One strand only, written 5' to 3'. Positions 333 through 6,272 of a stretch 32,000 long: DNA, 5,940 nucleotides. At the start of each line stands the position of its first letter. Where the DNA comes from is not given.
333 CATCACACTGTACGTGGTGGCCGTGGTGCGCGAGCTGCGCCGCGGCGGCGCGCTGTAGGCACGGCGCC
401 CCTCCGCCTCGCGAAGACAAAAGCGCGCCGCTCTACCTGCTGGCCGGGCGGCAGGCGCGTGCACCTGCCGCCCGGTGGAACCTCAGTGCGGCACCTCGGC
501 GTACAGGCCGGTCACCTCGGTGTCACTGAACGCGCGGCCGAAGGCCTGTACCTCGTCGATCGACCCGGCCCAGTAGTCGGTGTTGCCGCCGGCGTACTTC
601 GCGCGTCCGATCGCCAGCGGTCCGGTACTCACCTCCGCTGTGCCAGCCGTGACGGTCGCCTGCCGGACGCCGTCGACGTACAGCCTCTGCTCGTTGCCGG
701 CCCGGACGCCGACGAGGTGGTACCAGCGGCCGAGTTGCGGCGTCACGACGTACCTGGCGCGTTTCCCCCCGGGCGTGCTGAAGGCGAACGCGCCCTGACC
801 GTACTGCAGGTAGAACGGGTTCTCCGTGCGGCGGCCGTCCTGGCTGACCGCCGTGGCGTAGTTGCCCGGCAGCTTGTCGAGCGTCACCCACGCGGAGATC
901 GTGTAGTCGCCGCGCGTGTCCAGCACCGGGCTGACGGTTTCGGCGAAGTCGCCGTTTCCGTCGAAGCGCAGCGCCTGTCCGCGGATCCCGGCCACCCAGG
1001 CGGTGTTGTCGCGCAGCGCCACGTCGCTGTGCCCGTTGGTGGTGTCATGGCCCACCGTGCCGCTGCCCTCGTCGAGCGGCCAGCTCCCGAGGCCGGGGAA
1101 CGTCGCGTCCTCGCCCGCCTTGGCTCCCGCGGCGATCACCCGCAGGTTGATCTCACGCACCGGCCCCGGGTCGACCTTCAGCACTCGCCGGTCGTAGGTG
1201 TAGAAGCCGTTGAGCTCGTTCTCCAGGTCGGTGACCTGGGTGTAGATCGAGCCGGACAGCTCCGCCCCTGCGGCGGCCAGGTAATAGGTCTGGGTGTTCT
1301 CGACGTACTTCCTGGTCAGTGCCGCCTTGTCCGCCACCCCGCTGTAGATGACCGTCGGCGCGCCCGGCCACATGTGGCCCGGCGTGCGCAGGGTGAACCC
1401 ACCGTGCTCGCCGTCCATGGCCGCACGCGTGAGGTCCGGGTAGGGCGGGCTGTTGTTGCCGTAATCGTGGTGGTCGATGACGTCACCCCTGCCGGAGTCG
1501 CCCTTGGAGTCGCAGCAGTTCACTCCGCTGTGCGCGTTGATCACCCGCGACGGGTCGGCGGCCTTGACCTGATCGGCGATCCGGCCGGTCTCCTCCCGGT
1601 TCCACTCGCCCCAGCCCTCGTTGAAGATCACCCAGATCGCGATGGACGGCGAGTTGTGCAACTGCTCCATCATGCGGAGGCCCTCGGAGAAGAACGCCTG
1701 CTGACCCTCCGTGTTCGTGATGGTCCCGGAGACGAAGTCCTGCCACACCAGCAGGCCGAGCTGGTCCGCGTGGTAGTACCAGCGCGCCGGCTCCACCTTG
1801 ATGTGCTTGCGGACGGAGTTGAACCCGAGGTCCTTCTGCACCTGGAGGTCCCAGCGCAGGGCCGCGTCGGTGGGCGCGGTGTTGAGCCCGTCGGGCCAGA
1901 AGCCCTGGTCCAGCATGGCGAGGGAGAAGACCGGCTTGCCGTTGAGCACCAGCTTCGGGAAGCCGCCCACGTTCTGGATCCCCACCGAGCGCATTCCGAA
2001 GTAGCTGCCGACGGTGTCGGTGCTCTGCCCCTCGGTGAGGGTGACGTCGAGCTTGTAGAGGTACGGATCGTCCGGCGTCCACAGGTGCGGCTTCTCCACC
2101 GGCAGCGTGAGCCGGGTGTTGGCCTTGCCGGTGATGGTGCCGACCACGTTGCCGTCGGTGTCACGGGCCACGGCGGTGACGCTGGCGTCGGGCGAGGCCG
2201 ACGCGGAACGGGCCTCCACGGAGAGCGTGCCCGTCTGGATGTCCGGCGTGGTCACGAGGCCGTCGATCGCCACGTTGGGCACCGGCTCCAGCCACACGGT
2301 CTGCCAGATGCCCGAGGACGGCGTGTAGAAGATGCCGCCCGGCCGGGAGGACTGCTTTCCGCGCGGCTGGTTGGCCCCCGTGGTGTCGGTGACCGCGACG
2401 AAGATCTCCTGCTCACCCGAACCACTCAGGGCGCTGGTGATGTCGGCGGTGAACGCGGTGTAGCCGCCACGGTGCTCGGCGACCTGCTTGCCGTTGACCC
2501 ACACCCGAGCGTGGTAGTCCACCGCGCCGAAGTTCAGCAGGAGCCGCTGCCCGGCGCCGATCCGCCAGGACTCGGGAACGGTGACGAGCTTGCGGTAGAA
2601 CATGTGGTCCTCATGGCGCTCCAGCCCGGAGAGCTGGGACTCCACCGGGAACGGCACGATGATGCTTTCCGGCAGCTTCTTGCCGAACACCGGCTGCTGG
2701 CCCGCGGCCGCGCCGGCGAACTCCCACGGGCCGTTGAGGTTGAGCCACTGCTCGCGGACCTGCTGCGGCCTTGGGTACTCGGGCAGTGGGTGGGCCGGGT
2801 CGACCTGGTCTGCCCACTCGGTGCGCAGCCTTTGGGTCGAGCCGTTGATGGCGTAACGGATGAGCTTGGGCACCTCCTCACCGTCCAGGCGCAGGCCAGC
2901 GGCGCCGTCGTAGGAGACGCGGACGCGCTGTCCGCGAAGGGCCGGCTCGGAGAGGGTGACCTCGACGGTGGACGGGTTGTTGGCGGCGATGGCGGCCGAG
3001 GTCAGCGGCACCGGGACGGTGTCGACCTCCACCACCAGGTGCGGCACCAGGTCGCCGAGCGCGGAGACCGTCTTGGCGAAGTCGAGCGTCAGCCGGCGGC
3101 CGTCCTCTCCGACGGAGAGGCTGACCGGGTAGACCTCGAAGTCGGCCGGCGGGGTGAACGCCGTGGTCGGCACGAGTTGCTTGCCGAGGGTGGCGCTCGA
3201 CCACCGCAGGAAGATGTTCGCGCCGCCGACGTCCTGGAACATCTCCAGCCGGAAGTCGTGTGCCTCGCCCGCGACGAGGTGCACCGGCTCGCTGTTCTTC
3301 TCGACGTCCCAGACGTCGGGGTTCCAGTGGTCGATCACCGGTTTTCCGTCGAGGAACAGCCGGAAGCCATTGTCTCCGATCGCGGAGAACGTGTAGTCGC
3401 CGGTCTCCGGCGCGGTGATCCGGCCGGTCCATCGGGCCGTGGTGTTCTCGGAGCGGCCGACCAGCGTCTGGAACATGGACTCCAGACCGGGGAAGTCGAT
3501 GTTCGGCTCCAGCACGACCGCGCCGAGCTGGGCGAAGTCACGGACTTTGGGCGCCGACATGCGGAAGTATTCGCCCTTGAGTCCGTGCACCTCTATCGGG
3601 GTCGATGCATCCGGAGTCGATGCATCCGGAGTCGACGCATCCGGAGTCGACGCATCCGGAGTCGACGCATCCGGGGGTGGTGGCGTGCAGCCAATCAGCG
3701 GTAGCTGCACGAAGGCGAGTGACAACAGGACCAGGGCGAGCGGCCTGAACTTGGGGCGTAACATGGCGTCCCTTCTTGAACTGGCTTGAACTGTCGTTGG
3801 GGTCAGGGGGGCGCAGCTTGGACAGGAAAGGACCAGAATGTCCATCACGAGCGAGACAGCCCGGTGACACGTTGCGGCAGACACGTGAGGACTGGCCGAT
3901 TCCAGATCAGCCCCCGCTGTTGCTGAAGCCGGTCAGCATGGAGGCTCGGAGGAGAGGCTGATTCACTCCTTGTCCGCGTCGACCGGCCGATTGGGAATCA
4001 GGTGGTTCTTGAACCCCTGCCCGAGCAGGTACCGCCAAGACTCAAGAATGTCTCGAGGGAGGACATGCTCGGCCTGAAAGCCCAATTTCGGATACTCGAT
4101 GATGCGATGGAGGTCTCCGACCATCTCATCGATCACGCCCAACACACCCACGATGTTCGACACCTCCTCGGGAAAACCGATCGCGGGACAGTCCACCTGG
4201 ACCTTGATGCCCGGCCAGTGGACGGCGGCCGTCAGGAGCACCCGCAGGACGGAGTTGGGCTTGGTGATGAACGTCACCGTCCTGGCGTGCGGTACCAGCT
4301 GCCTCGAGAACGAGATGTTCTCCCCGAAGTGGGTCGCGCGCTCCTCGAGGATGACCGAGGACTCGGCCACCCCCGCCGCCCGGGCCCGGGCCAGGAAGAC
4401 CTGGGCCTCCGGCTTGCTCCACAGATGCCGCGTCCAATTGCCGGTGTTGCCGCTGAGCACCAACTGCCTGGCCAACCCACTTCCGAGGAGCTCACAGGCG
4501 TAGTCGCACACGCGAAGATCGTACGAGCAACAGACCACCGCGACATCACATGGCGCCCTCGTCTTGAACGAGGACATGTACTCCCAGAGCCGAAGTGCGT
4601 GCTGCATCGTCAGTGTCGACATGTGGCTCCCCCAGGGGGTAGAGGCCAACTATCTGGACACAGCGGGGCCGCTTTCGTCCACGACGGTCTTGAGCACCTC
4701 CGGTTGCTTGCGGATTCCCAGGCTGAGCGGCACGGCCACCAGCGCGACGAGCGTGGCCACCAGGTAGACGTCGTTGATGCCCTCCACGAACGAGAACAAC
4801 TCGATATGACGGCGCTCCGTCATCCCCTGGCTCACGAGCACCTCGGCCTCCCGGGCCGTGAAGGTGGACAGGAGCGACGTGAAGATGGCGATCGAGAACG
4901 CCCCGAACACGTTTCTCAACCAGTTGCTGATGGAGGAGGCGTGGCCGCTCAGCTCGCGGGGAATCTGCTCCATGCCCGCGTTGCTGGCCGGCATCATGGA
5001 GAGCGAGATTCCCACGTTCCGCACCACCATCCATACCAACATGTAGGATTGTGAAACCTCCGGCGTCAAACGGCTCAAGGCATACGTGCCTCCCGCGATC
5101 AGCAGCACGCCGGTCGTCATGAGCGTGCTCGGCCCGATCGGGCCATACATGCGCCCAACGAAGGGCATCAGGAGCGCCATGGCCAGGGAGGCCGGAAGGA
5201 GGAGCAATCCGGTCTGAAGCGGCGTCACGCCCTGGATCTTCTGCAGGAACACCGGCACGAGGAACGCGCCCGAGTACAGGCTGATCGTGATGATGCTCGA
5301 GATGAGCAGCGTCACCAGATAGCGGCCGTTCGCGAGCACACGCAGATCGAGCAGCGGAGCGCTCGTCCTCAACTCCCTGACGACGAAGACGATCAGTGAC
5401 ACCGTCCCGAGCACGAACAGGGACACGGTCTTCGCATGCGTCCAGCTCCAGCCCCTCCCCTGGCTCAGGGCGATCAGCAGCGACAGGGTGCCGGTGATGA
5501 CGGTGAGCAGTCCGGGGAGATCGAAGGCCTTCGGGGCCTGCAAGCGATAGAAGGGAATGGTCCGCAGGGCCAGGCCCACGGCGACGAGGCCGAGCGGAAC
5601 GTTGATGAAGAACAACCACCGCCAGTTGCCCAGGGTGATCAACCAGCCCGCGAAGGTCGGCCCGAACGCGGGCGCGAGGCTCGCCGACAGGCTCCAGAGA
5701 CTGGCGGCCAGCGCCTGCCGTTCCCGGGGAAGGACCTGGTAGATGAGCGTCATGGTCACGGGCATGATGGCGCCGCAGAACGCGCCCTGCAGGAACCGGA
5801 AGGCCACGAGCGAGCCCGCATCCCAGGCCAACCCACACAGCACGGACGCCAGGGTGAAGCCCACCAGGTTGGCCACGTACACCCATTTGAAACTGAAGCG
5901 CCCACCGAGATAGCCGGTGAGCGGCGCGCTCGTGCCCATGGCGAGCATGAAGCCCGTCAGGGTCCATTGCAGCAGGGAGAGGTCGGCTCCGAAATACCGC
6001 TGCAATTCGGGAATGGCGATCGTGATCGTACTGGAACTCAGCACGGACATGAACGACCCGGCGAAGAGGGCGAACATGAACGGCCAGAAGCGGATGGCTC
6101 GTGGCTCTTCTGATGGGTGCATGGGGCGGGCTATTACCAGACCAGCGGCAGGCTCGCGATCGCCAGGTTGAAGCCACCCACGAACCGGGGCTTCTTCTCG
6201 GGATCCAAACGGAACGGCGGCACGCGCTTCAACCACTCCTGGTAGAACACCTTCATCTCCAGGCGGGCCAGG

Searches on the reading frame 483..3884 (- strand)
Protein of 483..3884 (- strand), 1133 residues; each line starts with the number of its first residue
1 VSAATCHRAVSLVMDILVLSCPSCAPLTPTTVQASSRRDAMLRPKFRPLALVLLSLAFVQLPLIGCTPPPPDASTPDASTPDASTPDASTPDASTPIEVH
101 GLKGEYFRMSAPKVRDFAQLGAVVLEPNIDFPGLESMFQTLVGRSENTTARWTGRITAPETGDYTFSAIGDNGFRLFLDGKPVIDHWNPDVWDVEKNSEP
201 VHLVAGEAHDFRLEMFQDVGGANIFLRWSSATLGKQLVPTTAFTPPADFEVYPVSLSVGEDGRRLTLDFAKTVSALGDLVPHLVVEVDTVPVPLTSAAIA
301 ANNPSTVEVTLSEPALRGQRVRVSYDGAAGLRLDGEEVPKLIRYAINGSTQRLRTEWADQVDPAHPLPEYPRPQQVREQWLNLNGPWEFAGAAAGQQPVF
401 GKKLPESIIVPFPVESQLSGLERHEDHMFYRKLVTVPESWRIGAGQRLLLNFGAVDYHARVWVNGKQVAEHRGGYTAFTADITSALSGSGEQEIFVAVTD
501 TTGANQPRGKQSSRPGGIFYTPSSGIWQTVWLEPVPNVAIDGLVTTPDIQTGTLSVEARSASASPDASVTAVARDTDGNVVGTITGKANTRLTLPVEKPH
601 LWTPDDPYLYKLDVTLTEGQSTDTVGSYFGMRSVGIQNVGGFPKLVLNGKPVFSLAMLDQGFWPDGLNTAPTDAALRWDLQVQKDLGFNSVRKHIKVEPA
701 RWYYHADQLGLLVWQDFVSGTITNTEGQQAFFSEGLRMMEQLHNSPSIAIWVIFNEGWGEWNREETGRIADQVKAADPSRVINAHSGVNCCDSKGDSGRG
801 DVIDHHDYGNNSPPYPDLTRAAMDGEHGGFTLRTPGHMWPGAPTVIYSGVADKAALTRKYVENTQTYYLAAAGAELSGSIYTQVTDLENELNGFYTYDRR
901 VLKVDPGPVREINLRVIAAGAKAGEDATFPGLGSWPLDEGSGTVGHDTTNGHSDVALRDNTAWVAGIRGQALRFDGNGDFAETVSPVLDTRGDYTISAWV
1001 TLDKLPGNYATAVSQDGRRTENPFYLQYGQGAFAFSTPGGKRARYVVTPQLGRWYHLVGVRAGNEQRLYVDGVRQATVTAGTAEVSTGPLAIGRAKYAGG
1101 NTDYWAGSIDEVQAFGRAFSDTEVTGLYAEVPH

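Call 4: search_protein_families(library=pfam, proteins=[window:483-3884:-], max_evalue=0.01)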
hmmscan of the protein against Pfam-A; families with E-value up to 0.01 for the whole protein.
window:483-3884:- (1133 aa): 8 families
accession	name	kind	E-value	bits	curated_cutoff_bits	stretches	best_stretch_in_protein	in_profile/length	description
PF13385.13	Laminin_G_3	-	2.8e-27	96.2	27.6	1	975-1124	1-150/151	Concanavalin A-like lectin/glucanases superfamily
PF07691.17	PA14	-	1.1e-21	77.6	24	1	146-236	44-141/147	PA14 domain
PF00703.27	Glyco_hydro_2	-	9.8e-13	49.3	23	1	538-632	1-109/109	Glycosyl hydrolases family 2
PF02837.24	Glyco_hydro_2_N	-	5.8e-12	46.3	28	1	412-532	51-165/169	Glycosyl hydrolases family 2, sugar binding domain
PF22666.2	Glyco_hydro_2_N2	-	2.6e-08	34.6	27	1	425-511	47-130/167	Glycosyl hydrolase 2 galactose-binding domain-like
PF02836.23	Glyco_hydro_2_C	-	2.5e-06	27.3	21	1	674-787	36-163/302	Glycosyl hydrolases family 2, TIM barrel domain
PF13753.12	SWM_repeat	-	0.00097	19.8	27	1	260-326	13-82/86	Putative flagellar system-associated repeat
PF10528.15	GLEYA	-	0.0032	18.2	26.2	0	149-220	2-81/91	GLEYA domain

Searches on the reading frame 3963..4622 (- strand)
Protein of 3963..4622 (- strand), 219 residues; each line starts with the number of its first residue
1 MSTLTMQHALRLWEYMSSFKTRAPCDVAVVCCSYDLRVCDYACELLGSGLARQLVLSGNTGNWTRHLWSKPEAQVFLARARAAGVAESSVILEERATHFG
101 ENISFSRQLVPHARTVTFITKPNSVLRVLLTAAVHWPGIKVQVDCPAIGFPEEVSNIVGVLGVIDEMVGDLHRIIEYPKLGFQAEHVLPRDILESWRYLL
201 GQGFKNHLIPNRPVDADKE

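Call 4: search_protein_families(library=pfam, proteins=[window:3963-4622:-], max_evalue=0.01)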
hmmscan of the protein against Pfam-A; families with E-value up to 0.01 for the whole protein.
window:3963-4622:- (219 aa): 1 family
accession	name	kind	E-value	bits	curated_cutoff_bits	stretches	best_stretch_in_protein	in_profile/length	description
PF02698.23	DUF218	-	4e-10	40.2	27.6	1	36-135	14-103/133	DUF218 domain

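Call 6: search_protein_families(library=ncbifam, proteins=[window:3963-4622:-], max_evalue=0.001)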
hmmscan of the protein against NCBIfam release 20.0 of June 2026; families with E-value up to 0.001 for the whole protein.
window:3963-4622:- (219 aa): 0 families

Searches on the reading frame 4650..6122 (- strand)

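Call 4: search_protein_families(library=pfam, proteins=[window:4650-6122:-], max_evalue=0.01)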
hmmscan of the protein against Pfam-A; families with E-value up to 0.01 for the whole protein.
window:4650-6122:- (490 aa): 1 family
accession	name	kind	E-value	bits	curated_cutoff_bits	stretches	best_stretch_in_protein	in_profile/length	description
PF07690.21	MFS_1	-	5e-49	167.5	33.4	1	19-409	1-345/347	Major Facilitator Superfamily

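Call 6: search_protein_families(library=ncbifam, proteins=[window:4650-6122:-], max_evalue=0.001)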
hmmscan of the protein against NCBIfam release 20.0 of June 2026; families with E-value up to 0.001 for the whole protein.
window:4650-6122:- (490 aa): 41 families (the best 25 are shown)
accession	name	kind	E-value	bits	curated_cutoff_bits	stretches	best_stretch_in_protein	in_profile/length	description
TIGR00711.1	efflux_EmrB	subfamily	4.5e-99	332.4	230.2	1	16-421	4-411/485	DHA2 family efflux MFS transporter permease subunit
NF000391.1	EmrB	exception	1.8e-49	168.8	925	1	17-420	14-420/501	multidrug efflux MFS transporter permease subunit EmrB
NF000025.1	MFS_efflux_tcmA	exception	8e-47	160.2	999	1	11-419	23-432/538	tetracenomycin C efflux MFS transporter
NF000060.1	MFS_efflux_LmrB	exception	2.3e-42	145.5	800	1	11-420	14-425/479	lincomycin efflux MFS transporter Lmr(B)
NF011571.1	PRK14995.1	subfamily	3.2e-35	121.8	701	1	31-425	23-418/493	SmvA family efflux MFS transporter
NF007799.0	PRK10504.1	subfamily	3.3e-35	121.9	426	1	17-447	13-438/471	multidrug transporter subunit MdtD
NF000095.1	tet_MFS_OtrB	exception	1.5e-30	106.3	999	1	19-427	31-447/563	oxytetracycline resistance efflux MFS transporter OtrB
NF040895.2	MFS_effux_SdrM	equivalog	6.8e-29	101.2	550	1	17-319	9-307/441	multidrug efflux MFS transporter SdrM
NF033896.2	MFS_LfrA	equivalog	2.2e-28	99.1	825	1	11-433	17-437/504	efflux MFS transporter LfrA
NF000089.1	qac_MFS_AB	exception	5.1e-27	94.8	900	1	18-420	23-427/514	QacA/B family quaternary ammonium compound efflux MFS transporter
NF000218.1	FexA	exception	3.1e-26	92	900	1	24-398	31-409/475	chloramphenicol/florfenicol efflux MFS transporter FexA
NF000009.1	tet_MFS_Tcr3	exception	1.7e-25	89.5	1000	1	50-423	66-447/512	tetracycline efflux MFS transporter Tcr3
NF000031.1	MFS_efflux_LmrA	exception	7.6e-25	87.5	850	1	28-417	45-436/484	lincomycin efflux MFS transporter Lmr(A)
NF012169.0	qepA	equivalog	3.4e-24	85.3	1075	1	32-417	39-421/511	fluoroquinolone efflux MFS transporter QepA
NF012180.1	tet_MFS_43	exception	7.4e-23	81.3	999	1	13-421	20-430/484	tetracycline efflux MFS transporter Tet(43)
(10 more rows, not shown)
